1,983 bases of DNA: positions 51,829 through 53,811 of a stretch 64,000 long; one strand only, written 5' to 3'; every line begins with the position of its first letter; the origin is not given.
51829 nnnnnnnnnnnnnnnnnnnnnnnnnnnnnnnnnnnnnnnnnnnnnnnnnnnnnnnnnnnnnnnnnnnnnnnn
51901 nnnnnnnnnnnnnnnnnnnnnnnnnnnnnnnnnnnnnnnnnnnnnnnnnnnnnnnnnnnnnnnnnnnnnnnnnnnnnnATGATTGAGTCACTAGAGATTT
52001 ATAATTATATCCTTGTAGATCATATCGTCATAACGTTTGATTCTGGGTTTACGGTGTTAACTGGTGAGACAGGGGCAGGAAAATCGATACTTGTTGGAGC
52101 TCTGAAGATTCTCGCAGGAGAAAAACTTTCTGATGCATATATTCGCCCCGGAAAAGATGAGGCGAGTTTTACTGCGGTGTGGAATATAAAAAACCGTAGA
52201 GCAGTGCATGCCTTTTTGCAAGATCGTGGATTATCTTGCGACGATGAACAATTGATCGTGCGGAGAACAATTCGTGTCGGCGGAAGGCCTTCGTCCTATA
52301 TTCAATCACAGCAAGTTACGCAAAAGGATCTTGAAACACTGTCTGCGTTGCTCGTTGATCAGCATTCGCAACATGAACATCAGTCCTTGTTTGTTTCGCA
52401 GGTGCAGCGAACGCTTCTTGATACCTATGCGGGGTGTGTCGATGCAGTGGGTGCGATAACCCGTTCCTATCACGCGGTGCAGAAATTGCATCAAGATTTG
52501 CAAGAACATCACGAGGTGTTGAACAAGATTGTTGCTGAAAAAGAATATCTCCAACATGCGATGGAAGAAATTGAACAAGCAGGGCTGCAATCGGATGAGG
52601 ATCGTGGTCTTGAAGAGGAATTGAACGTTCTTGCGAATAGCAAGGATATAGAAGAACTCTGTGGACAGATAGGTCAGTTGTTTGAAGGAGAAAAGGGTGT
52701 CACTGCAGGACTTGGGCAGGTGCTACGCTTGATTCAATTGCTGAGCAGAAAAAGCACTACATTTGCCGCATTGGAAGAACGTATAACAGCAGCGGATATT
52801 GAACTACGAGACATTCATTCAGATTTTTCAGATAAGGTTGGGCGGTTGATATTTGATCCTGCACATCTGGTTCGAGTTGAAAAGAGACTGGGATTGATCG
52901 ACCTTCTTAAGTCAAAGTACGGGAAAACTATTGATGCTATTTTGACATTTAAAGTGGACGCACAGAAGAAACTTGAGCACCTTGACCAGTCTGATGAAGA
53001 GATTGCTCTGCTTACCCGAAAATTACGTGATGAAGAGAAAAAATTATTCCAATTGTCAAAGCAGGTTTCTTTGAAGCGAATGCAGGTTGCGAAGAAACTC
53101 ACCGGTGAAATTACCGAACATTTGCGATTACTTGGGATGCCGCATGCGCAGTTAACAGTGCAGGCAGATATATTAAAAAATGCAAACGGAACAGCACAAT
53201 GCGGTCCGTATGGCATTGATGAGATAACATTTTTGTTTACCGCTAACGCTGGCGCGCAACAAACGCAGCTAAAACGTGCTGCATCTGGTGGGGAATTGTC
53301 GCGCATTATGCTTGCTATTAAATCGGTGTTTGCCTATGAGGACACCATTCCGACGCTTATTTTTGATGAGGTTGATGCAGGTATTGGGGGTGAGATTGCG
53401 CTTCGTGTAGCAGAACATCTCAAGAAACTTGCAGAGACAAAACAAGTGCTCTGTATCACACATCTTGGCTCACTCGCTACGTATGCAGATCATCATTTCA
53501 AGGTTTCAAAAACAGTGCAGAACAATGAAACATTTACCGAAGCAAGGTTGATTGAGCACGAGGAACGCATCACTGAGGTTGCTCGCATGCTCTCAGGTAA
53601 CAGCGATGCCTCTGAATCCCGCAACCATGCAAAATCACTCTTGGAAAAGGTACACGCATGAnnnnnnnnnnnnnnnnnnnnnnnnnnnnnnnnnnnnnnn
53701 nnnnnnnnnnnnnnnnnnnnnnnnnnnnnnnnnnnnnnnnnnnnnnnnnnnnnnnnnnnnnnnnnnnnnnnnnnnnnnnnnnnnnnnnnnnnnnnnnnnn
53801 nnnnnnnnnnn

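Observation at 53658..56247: Three-gene unknown module translationally coupled to nadK-recN and ending 87 nt before mraZ; last gene encodes a secreted degenerate LytM (M23-like) protein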

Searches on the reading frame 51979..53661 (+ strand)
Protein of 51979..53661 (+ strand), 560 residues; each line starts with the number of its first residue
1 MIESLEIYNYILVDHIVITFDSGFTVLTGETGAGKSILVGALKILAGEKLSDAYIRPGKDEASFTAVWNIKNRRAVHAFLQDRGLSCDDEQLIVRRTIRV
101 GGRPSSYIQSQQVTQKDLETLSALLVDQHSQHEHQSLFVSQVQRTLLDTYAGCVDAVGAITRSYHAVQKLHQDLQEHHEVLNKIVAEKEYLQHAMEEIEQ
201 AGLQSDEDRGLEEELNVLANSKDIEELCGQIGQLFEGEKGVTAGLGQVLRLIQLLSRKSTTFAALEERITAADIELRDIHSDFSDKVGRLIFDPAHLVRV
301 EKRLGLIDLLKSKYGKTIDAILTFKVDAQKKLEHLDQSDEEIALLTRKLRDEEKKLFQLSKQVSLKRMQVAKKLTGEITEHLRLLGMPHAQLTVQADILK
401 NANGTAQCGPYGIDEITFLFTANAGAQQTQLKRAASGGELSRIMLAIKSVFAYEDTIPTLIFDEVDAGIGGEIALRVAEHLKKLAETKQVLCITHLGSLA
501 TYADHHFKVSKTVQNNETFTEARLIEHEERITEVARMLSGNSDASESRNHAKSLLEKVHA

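Call 3: search_protein_families(library=pfam, proteins=[window:51979-53661:+], max_evalue=1)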
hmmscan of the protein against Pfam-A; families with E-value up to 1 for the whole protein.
window:51979-53661:+ (560 aa): 11 families
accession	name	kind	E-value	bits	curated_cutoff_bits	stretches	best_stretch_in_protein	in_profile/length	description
PF02463.25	SMC_N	-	1.6e-17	64.1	40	1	2-514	2-216/220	RecF/RecN/SMC N terminal domain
PF13476.12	AAA_23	-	1.4e-08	36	27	1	5-199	2-201/201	AAA domain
PF13175.12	AAA_15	-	1.8e-06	28.3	32.1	1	1-324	1-204/374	AAA ATPase domain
PF13304.12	AAA_21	-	5e-05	23.9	27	1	24-64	1-38/304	AAA domain, putative AbiEii toxin, Type IV TA system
PF13555.12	AAA_29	-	5.3e-05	23.3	27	1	3-44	2-44/61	P-loop containing region of AAA domain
PF13256.11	DUF4047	-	0.00076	20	22.1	1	165-208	57-100/125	Domain of unknown function (DUF4047)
PF13401.12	AAA_22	-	0.0034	18.1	27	1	21-72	4-33/130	AAA domain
PF13191.12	AAA_16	-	0.0059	17.5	32.6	1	22-97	24-99/167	AAA ATPase domain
PF11602.14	NTPase_P4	-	0.043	13.5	27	1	21-64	110-146/320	ATPase P4 of dsRNA bacteriophage phi-12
PF16572.11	HlyD_D4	-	0.2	12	26.4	0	365-392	19-46/55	Long alpha hairpin domain of cation efflux system protein, CusB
PF11500.13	Cut12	-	0.23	11.9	24.5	1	336-373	104-141/149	Cut12 conserved domain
